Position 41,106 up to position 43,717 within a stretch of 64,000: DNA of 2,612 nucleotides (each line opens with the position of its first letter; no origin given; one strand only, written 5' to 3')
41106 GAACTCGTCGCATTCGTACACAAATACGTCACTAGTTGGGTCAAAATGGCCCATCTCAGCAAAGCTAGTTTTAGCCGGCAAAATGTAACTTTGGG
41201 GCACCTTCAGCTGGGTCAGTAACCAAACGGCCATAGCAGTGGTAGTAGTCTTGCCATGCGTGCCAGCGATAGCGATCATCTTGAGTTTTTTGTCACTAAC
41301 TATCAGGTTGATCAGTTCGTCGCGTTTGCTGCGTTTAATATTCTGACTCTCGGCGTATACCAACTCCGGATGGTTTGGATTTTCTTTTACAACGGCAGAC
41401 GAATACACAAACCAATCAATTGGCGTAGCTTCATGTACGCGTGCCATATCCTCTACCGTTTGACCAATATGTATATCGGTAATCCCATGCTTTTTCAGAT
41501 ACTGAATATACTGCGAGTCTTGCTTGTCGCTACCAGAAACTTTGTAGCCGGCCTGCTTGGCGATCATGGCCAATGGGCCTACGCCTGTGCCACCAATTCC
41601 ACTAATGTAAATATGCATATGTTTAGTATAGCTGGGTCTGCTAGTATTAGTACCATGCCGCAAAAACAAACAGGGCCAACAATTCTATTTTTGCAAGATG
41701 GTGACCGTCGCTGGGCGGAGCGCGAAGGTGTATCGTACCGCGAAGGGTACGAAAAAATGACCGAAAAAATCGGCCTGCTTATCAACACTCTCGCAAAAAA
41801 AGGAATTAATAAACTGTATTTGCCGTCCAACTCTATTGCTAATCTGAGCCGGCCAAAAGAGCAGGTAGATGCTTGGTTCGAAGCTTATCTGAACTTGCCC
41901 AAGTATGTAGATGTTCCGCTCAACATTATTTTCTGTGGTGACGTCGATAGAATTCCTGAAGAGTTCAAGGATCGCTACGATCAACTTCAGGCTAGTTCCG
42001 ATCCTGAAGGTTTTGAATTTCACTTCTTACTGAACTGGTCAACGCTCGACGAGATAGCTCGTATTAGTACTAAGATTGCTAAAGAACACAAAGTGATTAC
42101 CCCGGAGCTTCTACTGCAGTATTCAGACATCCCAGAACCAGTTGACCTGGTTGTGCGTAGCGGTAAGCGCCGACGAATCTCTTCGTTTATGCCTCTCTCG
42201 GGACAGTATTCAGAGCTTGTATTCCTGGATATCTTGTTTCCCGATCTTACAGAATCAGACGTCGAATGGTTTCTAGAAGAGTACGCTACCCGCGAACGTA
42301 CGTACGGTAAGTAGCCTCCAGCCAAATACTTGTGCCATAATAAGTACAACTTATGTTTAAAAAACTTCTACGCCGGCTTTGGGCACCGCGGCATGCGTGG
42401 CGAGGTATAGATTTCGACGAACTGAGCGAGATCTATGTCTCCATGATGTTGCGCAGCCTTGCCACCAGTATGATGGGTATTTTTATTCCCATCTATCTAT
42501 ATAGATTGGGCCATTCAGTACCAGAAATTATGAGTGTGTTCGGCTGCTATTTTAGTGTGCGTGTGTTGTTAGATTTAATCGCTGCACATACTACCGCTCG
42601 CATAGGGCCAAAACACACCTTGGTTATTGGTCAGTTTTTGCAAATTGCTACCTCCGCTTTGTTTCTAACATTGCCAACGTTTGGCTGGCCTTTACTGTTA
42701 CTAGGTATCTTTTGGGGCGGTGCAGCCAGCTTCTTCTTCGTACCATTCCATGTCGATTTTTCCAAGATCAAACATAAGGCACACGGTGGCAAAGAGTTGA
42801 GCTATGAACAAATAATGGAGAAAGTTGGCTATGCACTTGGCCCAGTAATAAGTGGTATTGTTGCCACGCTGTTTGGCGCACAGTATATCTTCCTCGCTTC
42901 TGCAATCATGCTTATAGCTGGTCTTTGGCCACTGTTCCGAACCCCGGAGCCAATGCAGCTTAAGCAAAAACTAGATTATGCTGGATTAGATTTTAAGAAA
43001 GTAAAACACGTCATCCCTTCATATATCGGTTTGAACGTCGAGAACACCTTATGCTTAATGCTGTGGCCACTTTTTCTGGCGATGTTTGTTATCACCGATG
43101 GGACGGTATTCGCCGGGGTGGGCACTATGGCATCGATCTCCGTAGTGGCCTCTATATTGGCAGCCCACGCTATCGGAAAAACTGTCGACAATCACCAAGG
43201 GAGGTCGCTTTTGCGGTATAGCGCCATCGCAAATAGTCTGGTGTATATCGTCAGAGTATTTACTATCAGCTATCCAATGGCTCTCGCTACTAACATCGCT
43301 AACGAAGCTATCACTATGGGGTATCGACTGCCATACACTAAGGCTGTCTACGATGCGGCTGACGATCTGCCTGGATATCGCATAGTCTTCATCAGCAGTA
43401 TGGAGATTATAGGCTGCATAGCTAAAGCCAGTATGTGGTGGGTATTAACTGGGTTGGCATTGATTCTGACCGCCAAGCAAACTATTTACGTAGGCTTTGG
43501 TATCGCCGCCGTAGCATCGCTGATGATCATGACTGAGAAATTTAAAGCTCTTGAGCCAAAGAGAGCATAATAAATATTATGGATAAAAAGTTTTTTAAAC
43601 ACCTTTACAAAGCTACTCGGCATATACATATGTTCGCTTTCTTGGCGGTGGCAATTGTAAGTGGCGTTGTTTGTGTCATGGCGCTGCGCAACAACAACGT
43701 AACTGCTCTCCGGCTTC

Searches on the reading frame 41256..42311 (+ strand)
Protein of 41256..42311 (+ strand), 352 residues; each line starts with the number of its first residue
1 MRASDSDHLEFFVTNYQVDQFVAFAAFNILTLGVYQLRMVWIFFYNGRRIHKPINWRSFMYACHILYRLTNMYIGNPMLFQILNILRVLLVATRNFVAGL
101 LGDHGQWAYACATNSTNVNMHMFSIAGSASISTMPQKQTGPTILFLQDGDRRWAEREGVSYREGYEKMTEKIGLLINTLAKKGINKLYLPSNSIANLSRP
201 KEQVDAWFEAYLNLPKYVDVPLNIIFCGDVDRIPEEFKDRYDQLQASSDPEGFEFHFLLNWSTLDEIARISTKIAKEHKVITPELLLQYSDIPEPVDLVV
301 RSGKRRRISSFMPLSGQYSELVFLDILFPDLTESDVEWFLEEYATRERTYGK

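Call 72: search_protein_families(library=pfam, proteins=[window:41256-42311:+], max_evalue=0.00001)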
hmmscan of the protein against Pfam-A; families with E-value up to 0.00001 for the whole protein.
window:41256-42311:+ (352 aa): 1 family
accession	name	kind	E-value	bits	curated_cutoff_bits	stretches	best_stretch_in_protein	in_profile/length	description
PF01255.24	Prenyltransf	-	9.7e-32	110.7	27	1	147-351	2-219/219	Putative undecaprenyl diphosphate synthase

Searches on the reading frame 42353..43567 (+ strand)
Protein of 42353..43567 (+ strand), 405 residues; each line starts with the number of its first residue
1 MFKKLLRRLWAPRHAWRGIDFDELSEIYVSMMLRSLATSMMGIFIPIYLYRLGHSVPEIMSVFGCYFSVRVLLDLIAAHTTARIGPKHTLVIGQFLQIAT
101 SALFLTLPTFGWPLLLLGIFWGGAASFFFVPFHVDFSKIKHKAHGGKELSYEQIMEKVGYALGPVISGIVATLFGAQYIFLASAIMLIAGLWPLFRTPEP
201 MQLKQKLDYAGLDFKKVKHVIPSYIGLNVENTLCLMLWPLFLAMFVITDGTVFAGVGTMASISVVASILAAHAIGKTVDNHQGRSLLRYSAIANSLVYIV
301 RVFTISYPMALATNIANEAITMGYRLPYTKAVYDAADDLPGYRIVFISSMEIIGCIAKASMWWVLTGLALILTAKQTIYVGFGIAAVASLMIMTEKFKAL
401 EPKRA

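Call 72: search_protein_families(library=pfam, proteins=[window:42353-43567:+], max_evalue=0.00001)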
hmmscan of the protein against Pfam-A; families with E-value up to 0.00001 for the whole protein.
window:42353-43567:+ (405 aa): 1 family
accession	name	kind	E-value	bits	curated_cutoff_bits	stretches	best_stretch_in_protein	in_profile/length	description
PF07690.21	MFS_1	-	7.9e-20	71.5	33.4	1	28-307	2-291/347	Major Facilitator Superfamily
